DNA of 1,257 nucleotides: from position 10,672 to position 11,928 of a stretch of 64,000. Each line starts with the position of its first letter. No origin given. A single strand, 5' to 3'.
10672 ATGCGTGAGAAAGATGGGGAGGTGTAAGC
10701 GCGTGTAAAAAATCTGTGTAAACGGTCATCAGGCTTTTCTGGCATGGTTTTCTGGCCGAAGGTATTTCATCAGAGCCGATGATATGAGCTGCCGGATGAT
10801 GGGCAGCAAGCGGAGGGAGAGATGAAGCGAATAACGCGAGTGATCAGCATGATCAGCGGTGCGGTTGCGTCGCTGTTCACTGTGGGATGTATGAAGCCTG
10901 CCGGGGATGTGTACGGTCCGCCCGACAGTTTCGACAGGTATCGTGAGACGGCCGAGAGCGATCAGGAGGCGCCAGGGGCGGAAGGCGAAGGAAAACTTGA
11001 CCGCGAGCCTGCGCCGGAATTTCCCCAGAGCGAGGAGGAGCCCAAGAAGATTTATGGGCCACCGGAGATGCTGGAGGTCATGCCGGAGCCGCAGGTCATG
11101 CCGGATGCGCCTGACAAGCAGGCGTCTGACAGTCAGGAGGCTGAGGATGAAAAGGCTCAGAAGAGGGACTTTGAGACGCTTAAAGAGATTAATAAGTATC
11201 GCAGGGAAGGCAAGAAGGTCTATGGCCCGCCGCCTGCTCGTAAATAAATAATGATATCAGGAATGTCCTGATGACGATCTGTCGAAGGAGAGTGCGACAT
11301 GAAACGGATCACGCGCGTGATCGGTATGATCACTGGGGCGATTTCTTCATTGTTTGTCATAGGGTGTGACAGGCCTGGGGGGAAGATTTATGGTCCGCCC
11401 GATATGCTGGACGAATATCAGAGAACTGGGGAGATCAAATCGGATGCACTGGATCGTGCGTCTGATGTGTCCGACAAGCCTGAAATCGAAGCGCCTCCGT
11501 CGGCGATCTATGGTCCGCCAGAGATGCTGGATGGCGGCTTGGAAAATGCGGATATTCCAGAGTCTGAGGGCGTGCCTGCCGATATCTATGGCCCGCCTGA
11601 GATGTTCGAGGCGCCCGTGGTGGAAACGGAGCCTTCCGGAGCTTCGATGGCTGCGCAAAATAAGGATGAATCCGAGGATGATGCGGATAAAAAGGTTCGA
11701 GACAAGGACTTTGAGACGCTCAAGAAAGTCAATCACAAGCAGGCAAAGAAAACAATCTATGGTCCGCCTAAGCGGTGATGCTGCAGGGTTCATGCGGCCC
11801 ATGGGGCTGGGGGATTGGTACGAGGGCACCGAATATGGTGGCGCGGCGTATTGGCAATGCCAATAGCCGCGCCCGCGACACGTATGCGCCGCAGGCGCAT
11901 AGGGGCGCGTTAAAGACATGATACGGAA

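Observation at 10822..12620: Three tandem genes encoding 'YGPP'-motif proteins: two acidic lipoproteins and one FHA-domain cytoplasmic member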

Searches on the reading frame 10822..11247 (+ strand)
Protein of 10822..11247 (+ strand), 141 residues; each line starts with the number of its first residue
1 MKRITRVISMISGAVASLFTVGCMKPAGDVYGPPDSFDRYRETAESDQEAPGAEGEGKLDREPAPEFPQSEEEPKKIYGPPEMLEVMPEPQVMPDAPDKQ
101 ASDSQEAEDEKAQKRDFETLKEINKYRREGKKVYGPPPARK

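Call 3: search_protein_families(library=pfam, proteins=[window:10822-11247:+], max_evalue=1)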
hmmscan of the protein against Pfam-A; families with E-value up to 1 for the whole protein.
window:10822-11247:+ (141 aa): 0 families

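Call 4: search_protein_families(library=ncbifam, proteins=[window:10822-11247:+], max_evalue=1)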
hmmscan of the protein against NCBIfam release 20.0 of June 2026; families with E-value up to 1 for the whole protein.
window:10822-11247:+ (141 aa): 1 family
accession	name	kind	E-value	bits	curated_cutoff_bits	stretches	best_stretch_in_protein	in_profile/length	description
NF040918.1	LPFR_fam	subfamily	0.2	11.5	40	1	1-20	1-20/35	LPFR motif small protein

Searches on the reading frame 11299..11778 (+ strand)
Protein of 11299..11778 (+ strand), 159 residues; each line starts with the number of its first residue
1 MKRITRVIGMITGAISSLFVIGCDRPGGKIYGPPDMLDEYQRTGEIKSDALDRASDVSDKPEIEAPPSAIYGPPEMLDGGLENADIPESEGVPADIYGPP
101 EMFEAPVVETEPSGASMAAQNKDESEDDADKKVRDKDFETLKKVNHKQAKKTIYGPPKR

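Call 3: search_protein_families(library=pfam, proteins=[window:11299-11778:+], max_evalue=1)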
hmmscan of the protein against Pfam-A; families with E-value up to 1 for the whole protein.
window:11299-11778:+ (159 aa): 1 family
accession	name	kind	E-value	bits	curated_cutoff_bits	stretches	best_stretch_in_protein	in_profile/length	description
PF17857.7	AAA_lid_1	-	0.52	11.1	21.3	1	129-153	66-90/100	AAA+ lid domain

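Call 4: search_protein_families(library=ncbifam, proteins=[window:11299-11778:+], max_evalue=1)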
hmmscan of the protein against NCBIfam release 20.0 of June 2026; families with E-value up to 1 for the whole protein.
window:11299-11778:+ (159 aa): 0 families

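Call 6: find_encoding_contigs(protein=window:11299-11778:+, flank=10000, max_places=6)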
Protein window:11299-11778:+ (159 aa): 7 contigs read that carry it; 5 places shown.
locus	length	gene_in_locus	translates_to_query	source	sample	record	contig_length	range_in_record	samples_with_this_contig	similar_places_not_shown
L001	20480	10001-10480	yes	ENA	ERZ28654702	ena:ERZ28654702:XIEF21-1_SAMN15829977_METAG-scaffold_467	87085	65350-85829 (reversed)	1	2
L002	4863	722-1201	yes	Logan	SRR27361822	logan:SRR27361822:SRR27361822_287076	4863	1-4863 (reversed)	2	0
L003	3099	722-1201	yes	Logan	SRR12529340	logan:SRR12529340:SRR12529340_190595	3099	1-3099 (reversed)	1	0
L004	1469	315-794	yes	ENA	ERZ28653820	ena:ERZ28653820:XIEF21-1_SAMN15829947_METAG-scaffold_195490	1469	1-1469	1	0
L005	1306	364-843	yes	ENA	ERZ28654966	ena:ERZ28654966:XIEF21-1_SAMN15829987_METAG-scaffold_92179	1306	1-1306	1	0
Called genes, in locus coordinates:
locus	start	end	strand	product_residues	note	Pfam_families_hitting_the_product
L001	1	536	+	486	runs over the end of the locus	PF01406:tRNA-synt_1e, PF01921:tRNA-synt_1f (faint), PF09334:tRNA-synt_1g, PF09190:DALR_2, PF23493:CysS_C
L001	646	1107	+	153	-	-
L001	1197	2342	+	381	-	-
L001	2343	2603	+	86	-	-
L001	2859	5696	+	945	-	PF04885:Stig1 (faint), PF17517:IgGFc_binding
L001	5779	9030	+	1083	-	PF04885:Stig1 (weak), PF17517:IgGFc_binding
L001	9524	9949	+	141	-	-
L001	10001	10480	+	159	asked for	-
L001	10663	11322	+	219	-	-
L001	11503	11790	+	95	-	PF00166:Cpn10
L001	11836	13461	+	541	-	PF00118:Cpn60_TCP1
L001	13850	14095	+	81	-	-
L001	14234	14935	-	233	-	-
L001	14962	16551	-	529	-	PF00009:GTP_EFTU, PF00350:Dynamin_N, PF01926:MMR_HSR1, PF02492:cobW (faint)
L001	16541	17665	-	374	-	PF02463:SMC_N, PF11398:DUF2813 (faint), PF13175:AAA_15, PF13476:AAA_23 (weak), PF13514:AAA_27 (faint), PF13304:AAA_21 (faint)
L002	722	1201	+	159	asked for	-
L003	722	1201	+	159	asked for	-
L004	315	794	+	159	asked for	-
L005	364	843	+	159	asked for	-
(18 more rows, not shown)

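Call 7: find_homologous_proteins(query=window:11299-11775:+, max_evalue=0.01)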
Query window:11299-11775:+ (159 aa): 18 proteins with E <= 0.01 among 136 candidates.
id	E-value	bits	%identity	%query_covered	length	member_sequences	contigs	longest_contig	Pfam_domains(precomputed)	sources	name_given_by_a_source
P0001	2.1e-93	328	96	100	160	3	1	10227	-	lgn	-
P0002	1.9e-42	163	56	100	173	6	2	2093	-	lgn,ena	-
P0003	2.9e-41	159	54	100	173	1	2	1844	-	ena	-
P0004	4.1e-32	129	45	99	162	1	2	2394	-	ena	-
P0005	3.0e-31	126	42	97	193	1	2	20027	-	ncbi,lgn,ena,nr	ncbi:MAG: hypothetical protein IKY83_03485 [Proteobacteria bacterium]|nr:hypothetical protein [Pseud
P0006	1.0e-28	118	47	97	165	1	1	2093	-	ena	-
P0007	3.4e-25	107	50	92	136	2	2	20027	-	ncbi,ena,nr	ncbi:MAG: hypothetical protein IKY83_03495 [Proteobacteria bacterium]|nr:hypothetical protein [Pseud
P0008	1.2e-24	105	44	99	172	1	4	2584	-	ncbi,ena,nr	ncbi:MAG: hypothetical protein IJU23_03050 [Proteobacteria bacterium]|nr:hypothetical protein [Pseud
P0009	6.9e-24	103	41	100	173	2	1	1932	-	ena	-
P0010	1.6e-22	98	33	99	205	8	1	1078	-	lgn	-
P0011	3.4e-21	94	39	99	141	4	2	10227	-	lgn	-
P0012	7.6e-18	83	37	99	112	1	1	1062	-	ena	-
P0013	1.5e-11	62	36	91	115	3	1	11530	-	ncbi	-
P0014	1.9e-7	49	37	67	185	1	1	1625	-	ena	-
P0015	8.5e-7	47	37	67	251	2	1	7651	-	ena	-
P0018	7.0e-3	34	35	65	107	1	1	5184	-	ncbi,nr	ncbi:MAG: hypothetical protein IJ815_01205 [Lachnospiraceae bacterium]|nr:hypothetical protein [Lach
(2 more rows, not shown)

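Call 12: find_encoding_contigs(protein=P0005, flank=8000, max_places=4)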
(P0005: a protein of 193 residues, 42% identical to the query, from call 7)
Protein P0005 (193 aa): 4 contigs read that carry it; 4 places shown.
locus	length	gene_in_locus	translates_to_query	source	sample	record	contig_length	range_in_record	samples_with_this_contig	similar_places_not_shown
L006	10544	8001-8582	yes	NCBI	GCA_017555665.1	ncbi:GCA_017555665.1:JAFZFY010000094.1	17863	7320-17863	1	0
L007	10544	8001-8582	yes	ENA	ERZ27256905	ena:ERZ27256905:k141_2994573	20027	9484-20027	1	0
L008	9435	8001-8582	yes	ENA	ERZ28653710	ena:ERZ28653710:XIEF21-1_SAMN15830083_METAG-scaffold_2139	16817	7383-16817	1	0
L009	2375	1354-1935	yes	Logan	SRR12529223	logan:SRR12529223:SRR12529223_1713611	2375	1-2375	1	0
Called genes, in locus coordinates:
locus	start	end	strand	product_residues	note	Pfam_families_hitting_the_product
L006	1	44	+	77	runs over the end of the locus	-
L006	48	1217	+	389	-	PF01545:Cation_efflux, PF16916:ZT_dimer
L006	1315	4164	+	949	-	PF04885:Stig1 (faint), PF17517:IgGFc_binding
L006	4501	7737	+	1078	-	PF04885:Stig1 (weak), PF17517:IgGFc_binding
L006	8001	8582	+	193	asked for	-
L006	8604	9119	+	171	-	-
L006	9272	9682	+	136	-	-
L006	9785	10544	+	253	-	PF00498:FHA (weak)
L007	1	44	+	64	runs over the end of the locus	-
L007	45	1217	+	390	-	PF01545:Cation_efflux, PF16916:ZT_dimer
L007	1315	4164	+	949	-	PF04885:Stig1 (faint), PF17517:IgGFc_binding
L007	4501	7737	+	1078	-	PF04885:Stig1 (weak), PF17517:IgGFc_binding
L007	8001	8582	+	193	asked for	-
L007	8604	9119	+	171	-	-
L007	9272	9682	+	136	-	-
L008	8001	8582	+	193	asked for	-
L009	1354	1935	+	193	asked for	-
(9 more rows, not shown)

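Call 13: find_encoding_contigs(protein=P0013, flank=8000, max_places=4)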
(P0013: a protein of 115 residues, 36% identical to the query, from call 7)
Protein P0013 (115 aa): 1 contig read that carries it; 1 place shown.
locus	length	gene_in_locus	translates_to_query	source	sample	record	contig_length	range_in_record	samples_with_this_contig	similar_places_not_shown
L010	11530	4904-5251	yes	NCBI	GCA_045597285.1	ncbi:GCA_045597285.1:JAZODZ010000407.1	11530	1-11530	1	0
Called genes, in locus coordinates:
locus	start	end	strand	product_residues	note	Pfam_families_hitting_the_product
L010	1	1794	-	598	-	?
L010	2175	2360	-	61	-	-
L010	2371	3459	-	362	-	-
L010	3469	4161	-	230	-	-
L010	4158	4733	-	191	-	-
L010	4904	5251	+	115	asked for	-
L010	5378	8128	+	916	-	PF04313:HSDR_N (faint), PF04851:ResIII, PF00270:DEAD, PF18766:SWI2_SNF2, PF00271:Helicase_C, PF08463:EcoEI_R_C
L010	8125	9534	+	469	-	PF12161:HsdM_N (weak), PF02384:N6_Mtase, PF01170:UPF0020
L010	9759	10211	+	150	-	PF01797:Y1_Tnp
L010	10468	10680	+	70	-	PF12668:DUF3791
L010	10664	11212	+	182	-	PF13151:DUF3990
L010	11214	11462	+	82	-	-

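Call 21: find_encoding_contigs(protein=P0001, flank=10000, max_places=3)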
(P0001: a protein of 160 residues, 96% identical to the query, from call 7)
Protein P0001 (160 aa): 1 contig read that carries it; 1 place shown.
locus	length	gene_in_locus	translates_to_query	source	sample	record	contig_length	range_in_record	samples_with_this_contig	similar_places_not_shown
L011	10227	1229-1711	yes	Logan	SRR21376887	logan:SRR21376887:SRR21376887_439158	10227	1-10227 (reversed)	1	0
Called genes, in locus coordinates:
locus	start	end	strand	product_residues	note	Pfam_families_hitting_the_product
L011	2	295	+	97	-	?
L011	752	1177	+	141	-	-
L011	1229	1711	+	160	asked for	-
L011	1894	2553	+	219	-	-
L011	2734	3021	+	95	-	PF00166:Cpn10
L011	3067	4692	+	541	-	PF00118:Cpn60_TCP1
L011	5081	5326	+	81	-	-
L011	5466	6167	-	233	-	-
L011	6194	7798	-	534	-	PF00009:GTP_EFTU, PF00350:Dynamin_N, PF01926:MMR_HSR1, PF02492:cobW (weak)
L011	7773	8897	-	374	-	PF02463:SMC_N, PF11398:DUF2813 (faint), PF13175:AAA_15, PF13476:AAA_23 (weak), PF13514:AAA_27 (faint), PF13304:AAA_21 (faint)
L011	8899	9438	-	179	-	-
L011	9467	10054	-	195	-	PF01205:Impact_N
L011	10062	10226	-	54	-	?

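Call 22: find_encoding_contigs(protein=P0015, flank=8000, max_places=3)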
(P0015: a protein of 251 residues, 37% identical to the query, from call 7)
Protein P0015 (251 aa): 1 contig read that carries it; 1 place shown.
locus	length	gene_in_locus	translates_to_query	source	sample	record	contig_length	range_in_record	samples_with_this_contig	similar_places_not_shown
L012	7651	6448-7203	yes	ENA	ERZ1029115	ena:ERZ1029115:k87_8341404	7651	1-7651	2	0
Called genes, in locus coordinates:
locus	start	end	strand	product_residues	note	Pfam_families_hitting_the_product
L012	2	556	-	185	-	?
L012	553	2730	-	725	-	PF00069:Pkinase, PF07714:PK_Tyr_Ser-Thr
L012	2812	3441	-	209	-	PF09820:AAA-ATPase_like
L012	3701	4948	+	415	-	PF07498:Rho_N, PF07497:Rho_RNA_bind, PF00006:ATP-synt_ab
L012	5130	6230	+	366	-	PF17827:PrmC_N, PF01170:UPF0020 (faint), PF05175:MTS, PF06325:PrmA (weak), PF08241:Methyltransf_11 (faint), PF08242:Methyltransf_12 (weak), PF13649:Methyltransf_25, PF13847:Methyltransf_31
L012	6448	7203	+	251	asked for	-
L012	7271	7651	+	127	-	?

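Call 23: find_encoding_contigs(protein=P0018, flank=6000, max_places=3)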
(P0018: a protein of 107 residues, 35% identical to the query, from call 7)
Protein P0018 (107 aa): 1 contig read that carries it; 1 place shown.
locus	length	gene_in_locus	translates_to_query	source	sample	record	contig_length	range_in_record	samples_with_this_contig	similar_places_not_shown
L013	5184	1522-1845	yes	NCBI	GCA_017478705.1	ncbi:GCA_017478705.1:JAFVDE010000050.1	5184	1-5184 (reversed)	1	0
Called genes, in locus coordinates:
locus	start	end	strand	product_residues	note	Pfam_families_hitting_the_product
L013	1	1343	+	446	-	PF02368:Big_2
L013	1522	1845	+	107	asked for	-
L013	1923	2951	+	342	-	PF04055:Radical_SAM, PF13186:SPASM (weak)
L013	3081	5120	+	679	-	PF06480:FtsH_ext, PF00004:AAA, PF17862:AAA_lid_3, PF01434:Peptidase_M41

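Call 32: search_protein_families(library=ncbifam, proteins=[L013:1923-2951:+], max_evalue=0.001)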
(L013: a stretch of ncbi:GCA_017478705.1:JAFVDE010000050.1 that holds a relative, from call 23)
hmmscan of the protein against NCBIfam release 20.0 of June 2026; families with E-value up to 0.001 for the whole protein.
L013:1923-2951:+ (342 aa): 73 families (the best 25 are shown)
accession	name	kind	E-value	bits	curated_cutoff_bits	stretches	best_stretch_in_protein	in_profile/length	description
TIGR04133.1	rSAM_w_lipo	hypoth_equivalog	3.1e-80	269.7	425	1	4-329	13-336/350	TIGR04133 family radical SAM/SPASM protein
TIGR04545.1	rSAM_ahbD_hemeb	equivalog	1e-43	150.1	500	1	20-327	5-321/339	heme b synthase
TIGR03962.1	mycofact_rSAM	equivalog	5.9e-39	134.2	265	1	18-325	15-314/339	mycofactocin radical SAM maturase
TIGR04103.1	rSAM_nif11_3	equivalog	9.9e-38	129.8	725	1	19-324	9-325/412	nif11-class peptide radical SAM maturase 3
TIGR04055.1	rSAM_NirJ2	equivalog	1.1e-37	130.3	500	1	22-323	7-303/326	putative heme d1 biosynthesis radical SAM protein NirJ2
TIGR04051.1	rSAM_NirJ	equivalog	6.6e-36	124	515.45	1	20-205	7-188/354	heme d1 biosynthesis radical SAM protein NirJ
TIGR04053.2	TIGR04053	equivalog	6.6e-35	121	395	1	17-221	10-212/366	TIGR04053 family radical SAM/SPASM domain-containing protein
TIGR04546.1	rSAM_ahbC_deAc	equivalog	2.4e-33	115.5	650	1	20-225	44-245/390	12,18-didecarboxysiroheme deacetylase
TIGR04054.1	rSAM_NirJ1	equivalog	8.5e-33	113.5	650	1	21-186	42-203/387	putative heme d1 biosynthesis radical SAM protein NirJ1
TIGR04347.1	pseudo_SAM_Halo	equivalog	5.5e-31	108.2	525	1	19-219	42-238/390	TIGR04347 family pseudo-SAM/SPASM protein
TIGR04340.1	rSAM_ACGX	hypoth_equivalog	4.6e-29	101.7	400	1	20-323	8-319/341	radical SAM/SPASM domain protein, ACGX system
TIGR04303.1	GeoRSP_rSAM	equivalog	2.3e-28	99.7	400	1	24-324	14-306/325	GeoRSP system radical SAM/SPASM protein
NF050035.1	rSAM_WgK_link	exception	2.9e-28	98.9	650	2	9-226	5-217/367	radical SAM/SPASM peptide maturase WgkB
NF045574.1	sacti_mat_StsB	exception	1.2e-26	93.6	625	1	5-323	86-394/466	StsB family radical SAM/SPASM domain sactipeptide maturase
TIGR04317.1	W_rSAM_matur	equivalog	8.8e-26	90.8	380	1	13-197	2-188/349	tungsten cofactor oxidoreductase radical SAM maturase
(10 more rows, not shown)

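Call 41: search_protein_families(library=ncbifam, proteins=[P0018, P0002, P0005], max_evalue=10)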
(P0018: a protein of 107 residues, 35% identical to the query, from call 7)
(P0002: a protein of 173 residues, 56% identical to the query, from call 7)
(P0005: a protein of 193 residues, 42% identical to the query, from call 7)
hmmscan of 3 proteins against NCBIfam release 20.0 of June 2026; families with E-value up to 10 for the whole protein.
P0018 (107 aa): 0 families

P0002 (173 aa): 0 families

P0005 (193 aa): 0 families

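Call 52: find_related_loci(query=A3, collection=metagenome_contigs, flank=10000)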
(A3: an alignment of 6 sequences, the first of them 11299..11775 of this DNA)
Query A3 (159 aa) in metagenome_contigs; peptide patterns used: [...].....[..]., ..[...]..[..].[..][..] (x = any residue, [..] = any of these).
141 stretches matched a pattern; 8 encode a relative of the query (tblastn E <= 1e-3); 8 distinct loci.
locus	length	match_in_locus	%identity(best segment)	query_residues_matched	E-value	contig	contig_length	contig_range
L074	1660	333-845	57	1-159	6e-53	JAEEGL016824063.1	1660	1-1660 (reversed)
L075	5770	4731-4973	39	24-104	3e-11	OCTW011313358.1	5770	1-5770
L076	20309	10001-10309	31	8-123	2e-8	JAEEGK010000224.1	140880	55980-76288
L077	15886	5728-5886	47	30-112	1e-7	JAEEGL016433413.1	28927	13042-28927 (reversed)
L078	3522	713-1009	49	28-104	6e-6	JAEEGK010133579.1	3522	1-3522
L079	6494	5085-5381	49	28-104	7e-6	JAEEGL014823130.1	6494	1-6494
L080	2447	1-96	53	72-105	2e-5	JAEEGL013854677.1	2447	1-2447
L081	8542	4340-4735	54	14-158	3e-5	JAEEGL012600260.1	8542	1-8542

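Call 94: predict_structure(alignment_id=A2)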
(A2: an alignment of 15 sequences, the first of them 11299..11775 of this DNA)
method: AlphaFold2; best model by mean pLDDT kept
length: 159 residues; sequences in the alignment: 15
mean_pLDDT: 57.2   pTM: 0.15
mean pLDDT of the five models: 57.2, 56.3, 55.8, 52.9, 51.6
residues with pLDDT >= 90: 0; 70-90: 4; 50-70: 128; < 50: 27
segments of 3 or more residues with pLDDT < 50: 51-54, 113-120
pLDDT, mean of each block of 10 residues (from residue 1): 58 58 55 63 62 49 61 61 50 58 52 45 53 66 61 64
secondary structure, 60 per line:
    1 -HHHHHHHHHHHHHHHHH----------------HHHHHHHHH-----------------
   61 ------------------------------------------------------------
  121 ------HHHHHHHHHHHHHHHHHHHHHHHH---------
elements in order: H2-18 H35-43 H127-150
